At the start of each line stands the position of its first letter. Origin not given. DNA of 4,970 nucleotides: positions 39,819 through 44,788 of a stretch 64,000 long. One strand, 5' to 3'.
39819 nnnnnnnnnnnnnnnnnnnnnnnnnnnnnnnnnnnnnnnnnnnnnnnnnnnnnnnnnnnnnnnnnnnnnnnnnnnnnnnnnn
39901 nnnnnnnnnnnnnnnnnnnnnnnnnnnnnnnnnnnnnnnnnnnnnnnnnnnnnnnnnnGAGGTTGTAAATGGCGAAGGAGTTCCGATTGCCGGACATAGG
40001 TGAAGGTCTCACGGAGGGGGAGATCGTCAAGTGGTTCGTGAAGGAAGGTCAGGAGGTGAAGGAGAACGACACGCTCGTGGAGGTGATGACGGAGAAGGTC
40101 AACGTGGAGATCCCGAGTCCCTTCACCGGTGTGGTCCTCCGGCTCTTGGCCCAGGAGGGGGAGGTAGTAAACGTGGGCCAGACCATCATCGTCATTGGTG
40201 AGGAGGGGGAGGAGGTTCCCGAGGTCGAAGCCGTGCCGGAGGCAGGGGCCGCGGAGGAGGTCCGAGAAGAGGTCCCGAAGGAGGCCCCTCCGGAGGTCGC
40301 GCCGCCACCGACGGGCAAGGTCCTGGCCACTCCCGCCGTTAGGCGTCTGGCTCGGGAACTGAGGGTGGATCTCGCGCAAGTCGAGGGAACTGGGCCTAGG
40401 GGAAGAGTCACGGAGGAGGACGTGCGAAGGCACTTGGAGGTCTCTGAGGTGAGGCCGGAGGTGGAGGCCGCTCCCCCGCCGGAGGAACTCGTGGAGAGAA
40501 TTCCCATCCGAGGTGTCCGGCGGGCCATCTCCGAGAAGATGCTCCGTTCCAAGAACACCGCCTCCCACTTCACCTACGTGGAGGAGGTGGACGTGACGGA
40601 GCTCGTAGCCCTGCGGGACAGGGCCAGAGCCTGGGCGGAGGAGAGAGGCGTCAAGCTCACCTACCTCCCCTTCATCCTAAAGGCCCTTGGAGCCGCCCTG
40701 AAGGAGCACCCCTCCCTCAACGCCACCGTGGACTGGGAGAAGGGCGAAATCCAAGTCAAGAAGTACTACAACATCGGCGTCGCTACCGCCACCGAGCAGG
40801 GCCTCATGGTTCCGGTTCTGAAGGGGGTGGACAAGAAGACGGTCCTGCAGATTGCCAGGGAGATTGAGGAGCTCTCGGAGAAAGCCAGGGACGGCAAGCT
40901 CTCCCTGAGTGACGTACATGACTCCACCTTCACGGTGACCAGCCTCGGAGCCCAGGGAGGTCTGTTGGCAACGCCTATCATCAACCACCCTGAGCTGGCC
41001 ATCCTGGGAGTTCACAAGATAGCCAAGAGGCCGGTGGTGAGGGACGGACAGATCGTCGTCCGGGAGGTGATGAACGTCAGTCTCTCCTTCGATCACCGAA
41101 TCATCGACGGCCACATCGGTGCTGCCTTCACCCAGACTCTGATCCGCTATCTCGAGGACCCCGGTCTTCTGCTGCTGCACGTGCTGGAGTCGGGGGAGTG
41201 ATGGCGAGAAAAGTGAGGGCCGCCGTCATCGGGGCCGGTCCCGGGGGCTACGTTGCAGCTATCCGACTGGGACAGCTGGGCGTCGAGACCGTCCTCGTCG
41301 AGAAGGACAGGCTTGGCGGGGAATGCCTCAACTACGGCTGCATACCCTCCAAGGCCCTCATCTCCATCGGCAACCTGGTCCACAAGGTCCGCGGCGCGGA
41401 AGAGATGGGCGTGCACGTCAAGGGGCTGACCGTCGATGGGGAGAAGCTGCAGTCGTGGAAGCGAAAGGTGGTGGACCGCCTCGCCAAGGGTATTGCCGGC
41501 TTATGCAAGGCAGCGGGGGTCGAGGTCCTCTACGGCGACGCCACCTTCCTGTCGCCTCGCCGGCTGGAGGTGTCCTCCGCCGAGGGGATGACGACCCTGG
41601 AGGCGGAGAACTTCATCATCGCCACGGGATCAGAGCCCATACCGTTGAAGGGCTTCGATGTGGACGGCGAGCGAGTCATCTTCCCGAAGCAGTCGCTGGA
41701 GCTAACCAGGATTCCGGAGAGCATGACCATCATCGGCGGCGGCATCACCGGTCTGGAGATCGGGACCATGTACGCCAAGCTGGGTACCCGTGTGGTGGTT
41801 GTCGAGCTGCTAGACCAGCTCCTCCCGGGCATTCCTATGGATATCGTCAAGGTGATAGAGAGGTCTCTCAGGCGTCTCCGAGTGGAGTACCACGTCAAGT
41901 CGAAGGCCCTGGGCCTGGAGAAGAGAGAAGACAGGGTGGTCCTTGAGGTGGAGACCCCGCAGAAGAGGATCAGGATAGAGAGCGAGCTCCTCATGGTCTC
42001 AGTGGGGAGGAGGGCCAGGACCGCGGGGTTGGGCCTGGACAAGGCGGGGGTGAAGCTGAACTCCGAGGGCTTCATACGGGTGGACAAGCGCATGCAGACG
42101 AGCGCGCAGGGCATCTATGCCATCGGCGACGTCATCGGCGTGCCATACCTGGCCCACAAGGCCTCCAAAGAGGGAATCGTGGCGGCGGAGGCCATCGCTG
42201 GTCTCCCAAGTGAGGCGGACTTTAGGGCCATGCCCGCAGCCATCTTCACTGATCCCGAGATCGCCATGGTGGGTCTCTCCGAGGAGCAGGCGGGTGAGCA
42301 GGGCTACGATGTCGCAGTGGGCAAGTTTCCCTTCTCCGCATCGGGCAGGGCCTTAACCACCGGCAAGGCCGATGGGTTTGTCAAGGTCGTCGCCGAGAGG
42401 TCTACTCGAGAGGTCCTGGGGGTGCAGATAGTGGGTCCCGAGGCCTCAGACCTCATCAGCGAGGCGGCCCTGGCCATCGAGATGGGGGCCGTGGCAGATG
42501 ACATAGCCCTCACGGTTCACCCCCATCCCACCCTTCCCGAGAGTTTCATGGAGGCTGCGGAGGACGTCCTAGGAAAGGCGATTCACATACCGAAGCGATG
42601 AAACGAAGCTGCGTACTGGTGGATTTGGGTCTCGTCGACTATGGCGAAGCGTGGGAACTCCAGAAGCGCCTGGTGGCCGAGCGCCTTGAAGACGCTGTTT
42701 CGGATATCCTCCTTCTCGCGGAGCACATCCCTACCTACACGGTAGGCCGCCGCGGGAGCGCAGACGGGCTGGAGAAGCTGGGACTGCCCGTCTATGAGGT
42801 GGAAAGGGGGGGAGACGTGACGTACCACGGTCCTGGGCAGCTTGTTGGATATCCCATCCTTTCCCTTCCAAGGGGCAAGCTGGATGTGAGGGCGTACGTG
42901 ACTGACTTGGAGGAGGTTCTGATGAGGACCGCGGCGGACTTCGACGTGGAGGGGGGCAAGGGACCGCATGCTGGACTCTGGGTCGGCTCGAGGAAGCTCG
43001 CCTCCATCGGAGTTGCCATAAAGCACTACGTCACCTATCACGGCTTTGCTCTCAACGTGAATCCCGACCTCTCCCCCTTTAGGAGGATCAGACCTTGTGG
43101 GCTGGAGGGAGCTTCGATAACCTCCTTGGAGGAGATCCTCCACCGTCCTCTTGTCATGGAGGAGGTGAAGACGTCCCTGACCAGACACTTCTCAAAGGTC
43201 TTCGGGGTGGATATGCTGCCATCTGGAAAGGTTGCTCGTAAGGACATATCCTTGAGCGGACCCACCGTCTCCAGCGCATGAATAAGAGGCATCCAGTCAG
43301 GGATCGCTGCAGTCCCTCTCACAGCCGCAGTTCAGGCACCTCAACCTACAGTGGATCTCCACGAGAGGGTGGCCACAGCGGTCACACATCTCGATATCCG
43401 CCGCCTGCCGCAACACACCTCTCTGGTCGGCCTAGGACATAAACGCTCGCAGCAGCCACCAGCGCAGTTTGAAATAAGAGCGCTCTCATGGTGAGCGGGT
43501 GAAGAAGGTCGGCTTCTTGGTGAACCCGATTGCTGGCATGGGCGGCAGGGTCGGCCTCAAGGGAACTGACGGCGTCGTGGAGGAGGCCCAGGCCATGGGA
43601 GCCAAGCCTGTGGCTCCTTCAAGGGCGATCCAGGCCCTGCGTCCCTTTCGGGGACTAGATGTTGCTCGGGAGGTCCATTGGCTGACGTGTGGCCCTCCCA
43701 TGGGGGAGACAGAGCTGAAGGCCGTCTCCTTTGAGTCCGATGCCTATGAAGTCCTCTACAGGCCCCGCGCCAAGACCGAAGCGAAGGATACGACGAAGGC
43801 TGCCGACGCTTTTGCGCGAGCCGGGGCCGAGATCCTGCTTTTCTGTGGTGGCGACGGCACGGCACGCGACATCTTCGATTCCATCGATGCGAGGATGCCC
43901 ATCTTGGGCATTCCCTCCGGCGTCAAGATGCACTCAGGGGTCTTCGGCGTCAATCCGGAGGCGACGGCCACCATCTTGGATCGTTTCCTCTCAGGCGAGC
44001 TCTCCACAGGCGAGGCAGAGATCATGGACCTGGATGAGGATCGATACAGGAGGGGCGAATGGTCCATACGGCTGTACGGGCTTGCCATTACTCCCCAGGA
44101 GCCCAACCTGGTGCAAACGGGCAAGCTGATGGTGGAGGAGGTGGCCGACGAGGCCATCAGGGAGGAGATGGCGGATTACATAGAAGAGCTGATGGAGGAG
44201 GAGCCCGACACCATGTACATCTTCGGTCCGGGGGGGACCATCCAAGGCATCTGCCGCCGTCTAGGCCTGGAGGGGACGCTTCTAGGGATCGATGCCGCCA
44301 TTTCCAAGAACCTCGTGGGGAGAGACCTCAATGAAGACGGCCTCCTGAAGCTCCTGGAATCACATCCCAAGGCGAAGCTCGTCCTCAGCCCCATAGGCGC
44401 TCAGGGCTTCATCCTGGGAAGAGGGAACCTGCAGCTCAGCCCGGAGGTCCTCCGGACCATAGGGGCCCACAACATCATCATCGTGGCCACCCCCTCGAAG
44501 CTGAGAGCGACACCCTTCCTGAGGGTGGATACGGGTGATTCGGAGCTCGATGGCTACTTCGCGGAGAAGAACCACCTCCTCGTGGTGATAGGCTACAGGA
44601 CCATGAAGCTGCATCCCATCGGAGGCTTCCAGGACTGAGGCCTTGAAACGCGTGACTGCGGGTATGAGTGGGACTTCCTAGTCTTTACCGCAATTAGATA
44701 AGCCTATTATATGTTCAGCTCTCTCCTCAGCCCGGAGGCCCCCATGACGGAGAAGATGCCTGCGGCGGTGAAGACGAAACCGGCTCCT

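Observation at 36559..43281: Self-contained lipoate synthesis plus 2-oxoacid dehydrogenase operon (fixX-like, lipA, E1alpha, E1beta, E2, E3, lipB) in an archaeon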

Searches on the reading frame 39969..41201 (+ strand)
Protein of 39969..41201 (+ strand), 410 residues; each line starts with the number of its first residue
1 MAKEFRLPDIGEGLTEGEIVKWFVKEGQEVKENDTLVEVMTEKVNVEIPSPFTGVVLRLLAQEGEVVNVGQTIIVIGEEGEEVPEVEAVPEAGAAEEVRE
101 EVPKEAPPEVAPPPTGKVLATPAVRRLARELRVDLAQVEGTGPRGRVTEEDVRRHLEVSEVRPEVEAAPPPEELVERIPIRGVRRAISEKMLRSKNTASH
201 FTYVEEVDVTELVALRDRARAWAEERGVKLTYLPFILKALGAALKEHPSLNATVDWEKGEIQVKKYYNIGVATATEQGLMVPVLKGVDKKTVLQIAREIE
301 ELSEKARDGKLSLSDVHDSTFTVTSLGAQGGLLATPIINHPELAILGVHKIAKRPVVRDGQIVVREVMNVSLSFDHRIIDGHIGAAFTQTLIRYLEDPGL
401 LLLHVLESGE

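Call 3: search_protein_families(library=pfam, proteins=[window:39969-41201:+])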
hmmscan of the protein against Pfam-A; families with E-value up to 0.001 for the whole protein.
window:39969-41201:+ (410 aa): 4 families
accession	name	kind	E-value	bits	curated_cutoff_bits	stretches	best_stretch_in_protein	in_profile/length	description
PF00198.28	2-oxoacid_dh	-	1.6e-89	299.8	23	1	175-403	4-232/232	2-oxoacid dehydrogenases acyltransferase (catalytic domain)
PF00364.28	Biotin_lipoyl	-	7.7e-22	77.3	22.1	1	3-76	1-73/73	Biotin-requiring enzyme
PF02817.22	E3_binding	-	2.2e-18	66.6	23.7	1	118-153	1-36/36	e3 binding domain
PF13533.13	Biotin_lipoyl_2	-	3e-05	24.2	29.8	0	16-36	8-28/32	Biotin-lipoyl like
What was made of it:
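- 39969..41201 (+): E2 dihydrolipoyl acyltransferase with a single lipoyl domain (K43), a peripheral-subunit-binding domain and a catalytic domain (DHRIIDG375). PF00364, PF02817 and PF00198 (call 3).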

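Call 4: search_protein_families(library=ncbifam, proteins=[window:39969-41201:+])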
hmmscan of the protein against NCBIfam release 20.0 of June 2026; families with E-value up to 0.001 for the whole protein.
window:39969-41201:+ (410 aa): 23 families
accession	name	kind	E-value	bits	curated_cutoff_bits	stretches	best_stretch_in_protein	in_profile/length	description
NF008814.0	PRK11854.1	equivalog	4e-105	352.6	722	1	2-398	207-632/637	pyruvate dehydrogenase complex dihydrolipoyllysine-residue acetyltransferase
NF004309.0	PRK05704.1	equivalog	2.3e-102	343.4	449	1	2-404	2-407/408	2-oxoglutarate dehydrogenase complex dihydrolipoyllysine-residue succinyltransferase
TIGR01347.1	sucB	equivalog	8.7e-97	324.9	378.65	1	5-404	3-403/404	dihydrolipoyllysine-residue succinyltransferase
TIGR01348.1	PDHac_trf_long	equivalog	5e-91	306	552.1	1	3-403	156-587/587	dihydrolipoyllysine-residue acetyltransferase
TIGR02927.1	SucB_Actino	equivalog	2.2e-82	277.7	423.45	2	120-397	268-570/579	2-oxoglutarate dehydrogenase, E2 component, dihydrolipoamide succinyltransferase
TIGR01349.1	PDHac_trf_mito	equivalog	1.5e-74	251.7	445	2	98-403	122-437/437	pyruvate dehydrogenase complex dihydrolipoamide acetyltransferase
NF008815.0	PRK11857.1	equivalog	1e-61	209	378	1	117-401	3-305/308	dihydrolipoamide acetyltransferase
NF011416.0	PRK14843.1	equivalog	6.5e-55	186.4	429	2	165-402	108-346/347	dihydrolipoamide acetyltransferase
NF011457.0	PRK14875.1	equivalog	1.1e-21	77.2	307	1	2-153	3-123/372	acetoin dehydrogenase dihydrolipoyllysine-residue acetyltransferase subunit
NF008907.0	PRK12270.1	equivalog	7.6e-18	63.7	878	1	137-395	119-361/1241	multifunctional oxoglutarate decarboxylase/oxoglutarate dehydrogenase thiamine pyrophosphate-binding subunit/dihydrolipoyllysine-residue suc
NF008854.0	PRK11892.1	equivalog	6.4e-13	48.2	454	1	1-108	1-109/464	pyruvate dehydrogenase complex E1 component subunit beta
NF004173.0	PRK05641.1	equivalog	5.7e-09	36.7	199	1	17-77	93-153/153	putative acetyl-CoA carboxylase biotin carboxyl carrier protein subunit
NF006761.0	PRK09282.1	domain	1e-07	30.8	402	1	16-76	529-589/591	pyruvate carboxylase subunit B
TIGR01108.1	oadA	equivalog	1.3e-06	27.2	756.5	1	16-72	525-581/582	sodium-extruding oxaloacetate decarboxylase subunit alpha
TIGR02712.1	urea_carbox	equivalog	2.3e-06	25.6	1303.85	1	16-76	1140-1200/1201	urea carboxylase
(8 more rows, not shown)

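Call 32: search_solved_structures(query=window:39969-41201:+, max_evalue=1e-20)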
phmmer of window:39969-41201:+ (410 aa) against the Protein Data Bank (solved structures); distinct sequences matched with E-value up to 1e-20: 43.
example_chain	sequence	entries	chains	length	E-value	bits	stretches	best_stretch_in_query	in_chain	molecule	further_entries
3duf_I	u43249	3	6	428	2.1e-107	362.8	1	1-404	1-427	Dihydrolipoyllysine-residue acetyltransferase component of pyruvate dehydrogenase complex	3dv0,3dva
7b9k_A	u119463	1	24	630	6.1e-81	275.7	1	3-397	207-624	Dihydrolipoyllysine-residue acetyltransferase component of pyruvate dehydrogenase complex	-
9y7v_D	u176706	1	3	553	1.2e-79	271.5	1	2-397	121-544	Dihydrolipoyllysine-residue acetyltransferase component of pyruvate dehydrogenase complex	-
1b5s_A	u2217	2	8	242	1.3e-70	241.7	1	177-403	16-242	DIHYDROLIPOAMIDE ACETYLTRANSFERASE | Dihydrolipoyllysine-residue acetyltransferase component of pyruvate dehydrogenase complex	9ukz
8eqn_A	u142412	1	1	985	1.7e-69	238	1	177-403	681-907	BG505 UFO-E2p-L4P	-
7uol_D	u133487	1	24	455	3e-55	191.1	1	177-404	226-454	Dihydrolipoyllysine-residue succinyltransferase component of 2-oxoglutarate dehydrogenase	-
9njt_A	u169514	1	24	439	1.9e-54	188.5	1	176-404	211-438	Dihydrolipoyllysine-residue succinyltransferase component of 2-oxoglutarate dehydrogenase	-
6h05_A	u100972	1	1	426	3.3e-54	187.7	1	6-404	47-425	Dihydrolipoyllysine-residue succinyltransferase component of 2-oxoglutarate dehydrogenase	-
8x02_A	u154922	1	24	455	1.3e-53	185.7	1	6-404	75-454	Dihydrolipoyllysine-residue succinyltransferase component of 2-oxoglutarate dehydrogenase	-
8piu_B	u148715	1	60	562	3.8e-53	184.2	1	106-403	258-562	Dihydrolipoyllysine-residue acetyltransferase component of pyruvate dehydrogenase complex,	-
6ct0_0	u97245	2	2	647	8.5e-53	183.1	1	106-403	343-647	Dihydrolipoyllysine-residue acetyltransferase component of pyruvate dehydrogenase complex,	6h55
7q5q_B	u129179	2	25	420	4e-52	180.9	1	176-403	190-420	Dihydrolipoyllysine-residue succinyltransferase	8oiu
3rqc_A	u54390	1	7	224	4.3e-52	180.8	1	169-403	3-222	Probable lipoamide acyltransferase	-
9j1w_A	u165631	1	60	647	8.9e-52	179.7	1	105-403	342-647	Acetyltransferase component of pyruvate dehydrogenase complex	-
4ofs_A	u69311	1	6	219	2.2e-51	178.4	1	169-399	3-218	Probable lipoamide acyltransferase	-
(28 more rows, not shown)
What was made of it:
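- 39969..41201 (+): Best PDB match is Geobacillus PDH E2 3DUF_I, 363 bits (call 32).
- Closest known: Thermoplasma acidophilum 2-oxoacid dehydrogenase complex. Same: The E2 lipoyl domain matches 2L5T and the catalytic domain matches 3RQC/4OFS (call 32).
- Closest known: Thermoplasma acidophilum 2-oxoacid dehydrogenase complex. Different: The E2 catalytic domain is closer to the Geobacillus PDH E2 (242 bits, 1B5S) than to the Thermoplasma one (181 bits) (call 32).
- E2 is closest to Geobacillus PDH E2 (363 bits, call 32).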

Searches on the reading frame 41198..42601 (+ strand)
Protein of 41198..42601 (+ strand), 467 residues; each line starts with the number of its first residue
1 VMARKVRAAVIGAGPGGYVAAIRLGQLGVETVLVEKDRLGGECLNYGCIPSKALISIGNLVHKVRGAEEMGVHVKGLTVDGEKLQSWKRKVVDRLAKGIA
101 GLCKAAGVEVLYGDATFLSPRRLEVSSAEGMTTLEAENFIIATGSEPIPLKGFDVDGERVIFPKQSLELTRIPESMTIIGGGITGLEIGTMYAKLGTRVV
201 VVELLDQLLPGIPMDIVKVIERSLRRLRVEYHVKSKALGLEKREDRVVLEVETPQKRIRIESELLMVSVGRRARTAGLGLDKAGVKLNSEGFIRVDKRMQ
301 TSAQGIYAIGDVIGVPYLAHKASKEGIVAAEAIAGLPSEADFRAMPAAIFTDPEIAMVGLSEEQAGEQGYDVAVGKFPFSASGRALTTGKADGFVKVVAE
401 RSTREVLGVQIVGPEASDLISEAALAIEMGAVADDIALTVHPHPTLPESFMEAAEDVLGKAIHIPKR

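Call 3: search_protein_families(library=pfam, proteins=[window:41198-42601:+])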
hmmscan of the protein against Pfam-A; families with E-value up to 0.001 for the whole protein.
window:41198-42601:+ (467 aa): 11 families
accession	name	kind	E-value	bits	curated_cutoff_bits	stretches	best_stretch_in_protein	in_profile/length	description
PF07992.20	Pyr_redox_2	-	9.7e-62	209.4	26.1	1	8-326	3-291/291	Pyridine nucleotide-disulphide oxidoreductase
PF02852.28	Pyr_redox_dim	-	4.1e-40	136.9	25.3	1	345-454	1-110/110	Pyridine nucleotide-disulphide oxidoreductase, dimerisation domain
PF00070.33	Pyr_redox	-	1.4e-15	58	22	1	176-250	2-76/82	Pyridine nucleotide-disulphide oxidoreductase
PF01134.28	GIDA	-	1.7e-12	47.5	22.1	1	9-145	3-150/391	Glucose inhibited division protein A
PF13738.12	Pyr_redox_3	-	3.9e-10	39.9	30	1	132-310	121-305/305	Pyridine nucleotide-disulphide oxidoreductase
PF03486.20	HI0933_like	-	1.9e-08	34.5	50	0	8-39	3-34/244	HI0933-like protein Rossmann domain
PF13450.12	NAD_binding_8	-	5.4e-08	33.4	21.9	1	10-45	1-37/68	NAD(P)-binding Rossmann-like domain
PF01494.25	FAD_binding_3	-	4.7e-07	29.8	22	1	6-37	2-33/349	FAD binding domain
PF03721.20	UDPG_MGDP_dh_N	-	1e-05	25.6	27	0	176-257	3-90/187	UDP-glucose/GDP-mannose dehydrogenase family, NAD binding domain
PF12831.13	FAD_oxidored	-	3.5e-05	23.7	27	1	9-143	3-144/416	FAD dependent oxidoreductase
PF01266.30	DAO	-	7.6e-05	22.8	27.9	0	177-203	3-29/353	FAD dependent oxidoreductase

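Call 4: search_protein_families(library=ncbifam, proteins=[window:41198-42601:+])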
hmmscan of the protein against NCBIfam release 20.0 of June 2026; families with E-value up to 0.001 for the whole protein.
window:41198-42601:+ (467 aa): 72 families (the best 25 are shown)
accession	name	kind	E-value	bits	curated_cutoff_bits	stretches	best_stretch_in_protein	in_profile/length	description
TIGR01350.1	lipoamide_DH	equivalog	1.7e-161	538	408.8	1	8-464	4-461/461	dihydrolipoyl dehydrogenase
TIGR02053.1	MerA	equivalog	9e-104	348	454.45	1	8-454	3-450/465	mercury(II) reductase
NF003585.0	PRK05249.1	equivalog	1e-93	314.5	465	1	7-461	8-461/464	Si-specific NAD(P)(+) transhydrogenase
NF004943.0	PRK06292.2-1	equivalog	5.6e-93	312.2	432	1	5-456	3-454/456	dihydrolipoyl dehydrogenase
NF005883.0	PRK07845.1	equivalog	1.5e-88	297.8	479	1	7-456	4-458/466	NAD(P)H-quinone dehydrogenase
NF004991.0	PRK06370.1-3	subfamily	1e-84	285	620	1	9-455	39-485/509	FAD-containing oxidoreductase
NF004947.0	PRK06292.2-5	equivalog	3.4e-82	276.8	592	1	10-455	8-456/474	dihydrolipoyl dehydrogenase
NF004992.0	PRK06370.1-4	equivalog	1.1e-80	271.3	629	1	3-449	2-447/459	FAD-containing oxidoreductase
NF004946.0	PRK06292.2-4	subfamily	1e-78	265.3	634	1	9-458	7-471/487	dihydrolipoyl dehydrogenase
NF004945.0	PRK06292.2-3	equivalog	1.9e-78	264.4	494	1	5-451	3-446/457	dihydrolipoyl dehydrogenase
NF004776.0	PRK06116.1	equivalog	4.4e-76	256.7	480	1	9-451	8-447/450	glutathione-disulfide reductase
NF004939.0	PRK06292.1-1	equivalog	7.5e-76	255.7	435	1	1-457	1-458/476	dihydrolipoyl dehydrogenase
NF005884.0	PRK07846.1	equivalog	7.5e-73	245.7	501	1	9-450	7-444/454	mycothione reductase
NF010311.1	PRK13748.1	subfamily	1.6e-70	238.5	600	1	4-454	96-545/560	mercury(II) reductase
TIGR01424.1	gluta_reduc_2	equivalog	7.4e-68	229.1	606.05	1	10-451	7-443/446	glutathione-disulfide reductase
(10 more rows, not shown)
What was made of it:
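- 41198..42601 (+): E3 dihydrolipoyl dehydrogenase. TIGR01350 538 bits (call 4).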

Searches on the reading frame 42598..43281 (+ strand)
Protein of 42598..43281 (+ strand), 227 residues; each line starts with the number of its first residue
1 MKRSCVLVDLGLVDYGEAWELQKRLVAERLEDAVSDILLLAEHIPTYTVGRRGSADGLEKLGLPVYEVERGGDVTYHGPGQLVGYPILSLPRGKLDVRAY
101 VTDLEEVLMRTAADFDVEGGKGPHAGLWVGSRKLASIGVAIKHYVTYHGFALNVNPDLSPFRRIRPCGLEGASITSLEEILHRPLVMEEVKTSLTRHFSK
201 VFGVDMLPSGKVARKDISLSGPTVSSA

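Call 3: search_protein_families(library=pfam, proteins=[window:42598-43281:+])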
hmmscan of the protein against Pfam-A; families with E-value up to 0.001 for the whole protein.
window:42598-43281:+ (227 aa): 1 family
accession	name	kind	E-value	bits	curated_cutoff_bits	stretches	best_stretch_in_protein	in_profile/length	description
PF21948.1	LplA-B_cat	-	1.5e-45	156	27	1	14-198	1-199/200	Lipoyl protein ligase A/B catalytic domain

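Call 4: search_protein_families(library=ncbifam, proteins=[window:42598-43281:+])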
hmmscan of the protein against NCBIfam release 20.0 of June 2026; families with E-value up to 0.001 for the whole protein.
window:42598-43281:+ (227 aa): 5 families
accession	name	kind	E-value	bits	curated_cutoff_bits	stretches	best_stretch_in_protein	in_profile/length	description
NF010925.0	PRK14345.1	equivalog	9e-56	189.1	155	1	7-205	16-220/236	lipoyl(octanoyl) transferase LipB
NF010921.0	PRK14341.1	equivalog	6.2e-50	169.7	230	1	11-204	23-225/230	lipoyl(octanoyl) transferase LipB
NF010922.0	PRK14342.1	equivalog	5.8e-49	166.3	235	1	3-204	4-205/215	lipoyl(octanoyl) transferase LipB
TIGR00214.1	lipB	equivalog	1.6e-46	158.3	83.55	1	31-203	8-187/187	lipoyl(octanoyl) transferase LipB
NF010923.0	PRK14343.1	equivalog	5.2e-38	130.9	298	1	5-199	15-215/237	lipoyl(octanoyl) transferase LipB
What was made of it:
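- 42598..43281 (+): LipB octanoyltransferase, last gene of the operon. TIGR00214 158 bits and NF010925 189 bits (call 4).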

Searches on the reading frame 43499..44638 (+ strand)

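Call 3: search_protein_families(library=pfam, proteins=[window:43499-44638:+])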
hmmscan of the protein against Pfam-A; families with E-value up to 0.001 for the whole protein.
window:43499-44638:+ (379 aa): 3 families
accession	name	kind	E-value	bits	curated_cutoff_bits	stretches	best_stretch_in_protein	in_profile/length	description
PF01513.26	NAD_kinase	-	3.9e-19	69.7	25.5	1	59-167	27-129/130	ATP-NAD kinase N-terminal domain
PF20143.4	NAD_kinase_C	-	7.7e-14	51.9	23.7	1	238-368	4-120/126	ATP-NAD kinase C-terminal domain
PF00781.29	DAGK_cat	-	2e-06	27.8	23.6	1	76-141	22-90/125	Diacylglycerol kinase catalytic domain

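Call 4: search_protein_families(library=ncbifam, proteins=[window:43499-44638:+])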
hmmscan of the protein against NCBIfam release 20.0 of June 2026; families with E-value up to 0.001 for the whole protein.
window:43499-44638:+ (379 aa): 0 families

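Call 12: search_protein_families(library=ncbifam, proteins=[window:43499-44638:+], max_evalue=0.00001)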
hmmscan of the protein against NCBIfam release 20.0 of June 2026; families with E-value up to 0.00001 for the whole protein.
window:43499-44638:+ (379 aa): 0 families
